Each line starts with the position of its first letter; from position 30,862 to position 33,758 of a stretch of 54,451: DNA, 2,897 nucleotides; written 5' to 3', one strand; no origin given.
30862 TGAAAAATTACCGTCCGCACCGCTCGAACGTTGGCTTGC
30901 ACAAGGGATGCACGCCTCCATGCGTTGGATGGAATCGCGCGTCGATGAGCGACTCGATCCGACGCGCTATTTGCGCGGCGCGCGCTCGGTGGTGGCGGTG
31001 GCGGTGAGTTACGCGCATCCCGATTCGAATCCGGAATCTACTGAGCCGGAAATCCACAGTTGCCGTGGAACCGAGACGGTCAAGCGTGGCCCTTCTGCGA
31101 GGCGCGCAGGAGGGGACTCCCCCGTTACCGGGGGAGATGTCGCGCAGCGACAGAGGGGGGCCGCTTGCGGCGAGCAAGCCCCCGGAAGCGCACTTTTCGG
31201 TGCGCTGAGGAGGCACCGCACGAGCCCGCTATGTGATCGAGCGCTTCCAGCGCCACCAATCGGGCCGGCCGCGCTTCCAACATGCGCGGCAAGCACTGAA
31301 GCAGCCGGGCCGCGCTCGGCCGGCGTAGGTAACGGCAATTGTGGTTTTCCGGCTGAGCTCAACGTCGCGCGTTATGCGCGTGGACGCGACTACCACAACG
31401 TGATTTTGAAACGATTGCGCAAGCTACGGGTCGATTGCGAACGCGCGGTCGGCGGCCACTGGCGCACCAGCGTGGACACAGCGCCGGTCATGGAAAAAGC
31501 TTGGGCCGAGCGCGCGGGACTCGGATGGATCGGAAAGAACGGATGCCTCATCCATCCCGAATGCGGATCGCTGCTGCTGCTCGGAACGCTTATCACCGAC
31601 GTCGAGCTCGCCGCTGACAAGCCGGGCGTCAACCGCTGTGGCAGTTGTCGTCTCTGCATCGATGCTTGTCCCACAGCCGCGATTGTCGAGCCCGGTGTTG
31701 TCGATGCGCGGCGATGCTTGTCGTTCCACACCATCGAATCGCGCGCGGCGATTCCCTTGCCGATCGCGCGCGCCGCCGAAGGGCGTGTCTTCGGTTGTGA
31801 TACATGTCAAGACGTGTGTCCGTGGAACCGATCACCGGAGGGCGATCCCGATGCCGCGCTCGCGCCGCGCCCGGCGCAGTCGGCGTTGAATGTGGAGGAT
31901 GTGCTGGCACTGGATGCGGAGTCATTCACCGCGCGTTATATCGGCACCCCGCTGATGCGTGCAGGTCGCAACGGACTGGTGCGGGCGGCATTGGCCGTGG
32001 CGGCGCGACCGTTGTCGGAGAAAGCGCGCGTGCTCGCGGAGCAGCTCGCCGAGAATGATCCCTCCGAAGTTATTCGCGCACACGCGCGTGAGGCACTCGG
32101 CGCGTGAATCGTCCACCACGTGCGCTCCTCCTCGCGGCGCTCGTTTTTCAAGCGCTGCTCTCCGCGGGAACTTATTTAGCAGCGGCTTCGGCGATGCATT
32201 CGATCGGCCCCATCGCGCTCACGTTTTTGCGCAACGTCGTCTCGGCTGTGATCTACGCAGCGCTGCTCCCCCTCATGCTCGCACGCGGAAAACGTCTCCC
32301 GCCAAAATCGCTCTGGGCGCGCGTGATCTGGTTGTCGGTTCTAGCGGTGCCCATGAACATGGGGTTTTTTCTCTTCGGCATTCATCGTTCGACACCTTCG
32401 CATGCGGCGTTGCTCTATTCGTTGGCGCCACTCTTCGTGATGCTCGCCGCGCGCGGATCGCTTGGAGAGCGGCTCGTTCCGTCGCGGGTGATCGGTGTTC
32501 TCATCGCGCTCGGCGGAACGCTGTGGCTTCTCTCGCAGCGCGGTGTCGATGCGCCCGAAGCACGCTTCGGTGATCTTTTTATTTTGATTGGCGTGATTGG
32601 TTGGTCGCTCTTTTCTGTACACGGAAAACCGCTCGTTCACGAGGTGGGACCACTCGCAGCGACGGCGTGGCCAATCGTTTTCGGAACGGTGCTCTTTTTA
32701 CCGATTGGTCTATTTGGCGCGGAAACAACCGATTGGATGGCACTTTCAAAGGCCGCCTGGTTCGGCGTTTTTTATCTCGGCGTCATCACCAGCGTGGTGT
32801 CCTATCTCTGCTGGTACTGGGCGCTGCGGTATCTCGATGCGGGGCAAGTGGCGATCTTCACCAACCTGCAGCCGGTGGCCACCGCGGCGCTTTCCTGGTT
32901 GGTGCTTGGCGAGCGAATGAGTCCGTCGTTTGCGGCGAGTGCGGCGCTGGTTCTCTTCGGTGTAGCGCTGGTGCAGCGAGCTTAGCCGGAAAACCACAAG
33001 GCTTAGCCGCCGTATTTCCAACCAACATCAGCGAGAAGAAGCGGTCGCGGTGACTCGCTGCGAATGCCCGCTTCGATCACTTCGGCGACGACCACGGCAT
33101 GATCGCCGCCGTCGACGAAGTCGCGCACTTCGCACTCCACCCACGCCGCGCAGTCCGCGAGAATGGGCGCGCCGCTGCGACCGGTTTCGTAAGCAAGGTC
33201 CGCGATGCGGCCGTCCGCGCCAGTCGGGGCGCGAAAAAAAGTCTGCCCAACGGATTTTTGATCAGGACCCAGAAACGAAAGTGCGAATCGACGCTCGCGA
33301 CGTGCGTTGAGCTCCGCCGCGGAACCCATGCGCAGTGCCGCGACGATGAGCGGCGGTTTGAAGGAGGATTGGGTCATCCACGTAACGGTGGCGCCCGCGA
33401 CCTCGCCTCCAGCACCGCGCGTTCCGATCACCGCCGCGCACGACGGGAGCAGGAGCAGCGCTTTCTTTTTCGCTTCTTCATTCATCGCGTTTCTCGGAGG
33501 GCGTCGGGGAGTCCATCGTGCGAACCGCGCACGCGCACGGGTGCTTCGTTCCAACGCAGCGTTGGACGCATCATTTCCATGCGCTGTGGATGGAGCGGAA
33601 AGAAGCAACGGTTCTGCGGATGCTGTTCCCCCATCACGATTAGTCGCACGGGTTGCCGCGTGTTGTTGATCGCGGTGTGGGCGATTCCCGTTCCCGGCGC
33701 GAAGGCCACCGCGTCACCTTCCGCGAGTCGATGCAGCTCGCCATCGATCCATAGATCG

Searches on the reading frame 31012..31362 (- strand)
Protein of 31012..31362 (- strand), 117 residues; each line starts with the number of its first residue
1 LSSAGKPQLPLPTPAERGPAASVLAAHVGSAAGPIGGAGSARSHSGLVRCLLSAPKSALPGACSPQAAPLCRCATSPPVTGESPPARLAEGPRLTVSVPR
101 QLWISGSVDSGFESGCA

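Call 41: search_protein_representatives(protein=window:31012-31362:-)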
Query: 117 residues. Proteins with E-value up to 0.001 (for the whole library): 2; up to 1e-10: 1; up to 1e-30: 1. The best 2 are listed.
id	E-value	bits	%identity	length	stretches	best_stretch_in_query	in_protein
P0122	1.2e-60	219.1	85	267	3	24-112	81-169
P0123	5.7e-04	36.4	73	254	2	84-112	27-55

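Call 44: find_encoding_contigs(protein=P0122, flank=10000, max_places=6)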
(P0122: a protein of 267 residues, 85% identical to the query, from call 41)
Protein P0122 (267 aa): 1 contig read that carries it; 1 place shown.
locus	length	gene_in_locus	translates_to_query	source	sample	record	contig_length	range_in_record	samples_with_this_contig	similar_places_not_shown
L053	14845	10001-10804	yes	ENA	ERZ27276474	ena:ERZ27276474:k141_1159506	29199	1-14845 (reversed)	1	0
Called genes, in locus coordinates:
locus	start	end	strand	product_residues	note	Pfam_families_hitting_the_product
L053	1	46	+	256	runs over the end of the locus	-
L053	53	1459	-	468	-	PF00224:PK, PF02887:PK_C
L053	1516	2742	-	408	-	PF00072:Response_reg, PF00990:GGDEF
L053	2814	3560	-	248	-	PF14559:TPR_19 (faint), PF00515:TPR_1 (faint), PF07719:TPR_2 (faint), PF13432:TPR_16 (faint)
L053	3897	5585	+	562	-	-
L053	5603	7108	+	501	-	-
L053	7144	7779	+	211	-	-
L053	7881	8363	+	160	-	-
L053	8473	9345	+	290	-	-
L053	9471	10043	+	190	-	-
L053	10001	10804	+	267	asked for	-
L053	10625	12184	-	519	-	-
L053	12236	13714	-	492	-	PF02789:Peptidase_M17_N, PF00883:Peptidase_M17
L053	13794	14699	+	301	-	PF00587:tRNA-synt_2b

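Call 46: find_encoding_contigs(protein=P0123, flank=10000, max_places=6)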
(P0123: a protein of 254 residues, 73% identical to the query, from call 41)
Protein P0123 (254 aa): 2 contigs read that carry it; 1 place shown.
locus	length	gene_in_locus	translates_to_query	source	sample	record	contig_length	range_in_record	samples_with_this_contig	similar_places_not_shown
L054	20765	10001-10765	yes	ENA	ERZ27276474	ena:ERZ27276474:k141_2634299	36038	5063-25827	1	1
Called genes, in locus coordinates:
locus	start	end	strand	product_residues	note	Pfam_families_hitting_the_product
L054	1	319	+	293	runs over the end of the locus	PF02653:BPD_transp_2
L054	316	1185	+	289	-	PF07819:PGAP1, PF00561:Abhydrolase_1 (weak), PF02089:Palm_thioest (weak)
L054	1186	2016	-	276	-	PF13525:YfiO (weak), PF13174:TPR_6 (weak), PF13432:TPR_16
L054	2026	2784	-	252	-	PF00691:OmpA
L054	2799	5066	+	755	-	PF00912:Transgly, PF17092:PCB_OB, PF00905:Transpeptidase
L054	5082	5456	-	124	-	PF04993:TfoX_N, PF04237:YjbR (weak)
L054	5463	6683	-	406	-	PF06224:AlkZ-like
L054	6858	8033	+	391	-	PF00149:Metallophos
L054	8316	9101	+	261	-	-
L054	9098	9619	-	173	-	PF19502:DUF6036 (weak)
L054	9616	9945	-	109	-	-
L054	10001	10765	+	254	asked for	-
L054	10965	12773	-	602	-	PF22073:Cep192_D4 (weak), PF25390:WD40_RLD, PF13540:RCC1_2, PF00415:RCC1 (weak), PF13540:RCC1_2, PF25390:WD40_RLD, PF00415:RCC1, PF13540:RCC1_2, +2 more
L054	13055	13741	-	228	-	PF01895:PhoU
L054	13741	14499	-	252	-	PF02463:SMC_N (faint), PF00005:ABC_tran, PF13304:AAA_21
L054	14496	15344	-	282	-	PF00528:BPD_transp_1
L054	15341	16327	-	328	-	PF00528:BPD_transp_1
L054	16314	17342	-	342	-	PF12849:PBP_like_2, PF01547:SBP_bac_1, PF12727:PBP_like (faint)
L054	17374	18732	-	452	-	PF07396:Porin_O_P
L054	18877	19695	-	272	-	PF01551:Peptidase_M23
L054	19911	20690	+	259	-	-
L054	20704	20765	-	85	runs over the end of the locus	PF14384:BrnA_antitoxin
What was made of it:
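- They were found through a spurious ORF with an exhaustive HMMER search (calls 41, 44, 46).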

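Call 79: search_protein_families(library=pfam, proteins=[P0122, P0123], max_evalue=0.01)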
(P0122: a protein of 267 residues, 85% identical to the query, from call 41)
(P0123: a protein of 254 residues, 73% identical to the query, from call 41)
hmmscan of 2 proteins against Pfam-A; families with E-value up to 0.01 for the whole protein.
P0122 (267 aa): 0 families

P0123 (254 aa): 0 families
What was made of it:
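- No Pfam domain (call 79).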

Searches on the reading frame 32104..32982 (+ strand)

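Call 55: search_protein_families(library=ncbifam, proteins=[window:32104-32982:+], max_evalue=0.00001)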
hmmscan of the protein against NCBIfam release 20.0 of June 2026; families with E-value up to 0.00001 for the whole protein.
window:32104-32982:+ (293 aa): 3 families
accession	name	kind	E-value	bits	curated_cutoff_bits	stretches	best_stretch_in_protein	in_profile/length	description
TIGR00950.1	2A78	equivalog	1.9e-24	86.5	230.2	1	25-287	6-263/264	carboxylate/amino acid/amine transporter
NF008432.0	PRK11272.1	equivalog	9.9e-20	70.9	270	1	6-291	8-286/294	drug/metabolite exporter YedA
NF050091.1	ArAmAcExpYddG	equivalog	1.3e-10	41.3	300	1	17-290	13-282/285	aromatic amino acid exporter YddG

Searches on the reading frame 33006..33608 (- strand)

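Call 55: search_protein_families(library=ncbifam, proteins=[window:33006-33608:-], max_evalue=0.00001)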
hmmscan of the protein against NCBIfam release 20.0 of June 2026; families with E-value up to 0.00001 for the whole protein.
window:33006-33608:- (201 aa): 6 families
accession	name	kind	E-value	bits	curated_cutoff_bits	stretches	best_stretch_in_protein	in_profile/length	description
NF045733.1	StyMonoxStyB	equivalog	9.7e-19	67.8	200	1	52-191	9-140/150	styrene monooxygenase NADH-dependent flavin reductase subunit StyB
NF045919.1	HphnlacHdxRed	equivalog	3.4e-17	62.5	340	1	43-180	6-140/309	p-hydroxyphenylacetate 3-hydroxylase reductase component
NF052639.1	FlvnRedFerAPor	equivalog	1.4e-15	57.3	260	1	51-194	11-149/158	flavin reductase FerA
NF045630.1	monooxsub_HsaB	equivalog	4.6e-14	52.6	230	1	57-192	20-151/186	3-hydroxy-9,10-secoandrosta-1,3,5(10)-triene-9,17-dione monooxygenase reductase subunit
TIGR03615.1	RutF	equivalog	5.6e-12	45.9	254.75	1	45-182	4-139/156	NADH-dependent FMN reductase RutF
NF042921.1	HpaC_Thermus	equivalog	6.3e-11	42.5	200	1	45-191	3-140/150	4-hydroxyphenylacetate 3-monooxygenase reductase subunit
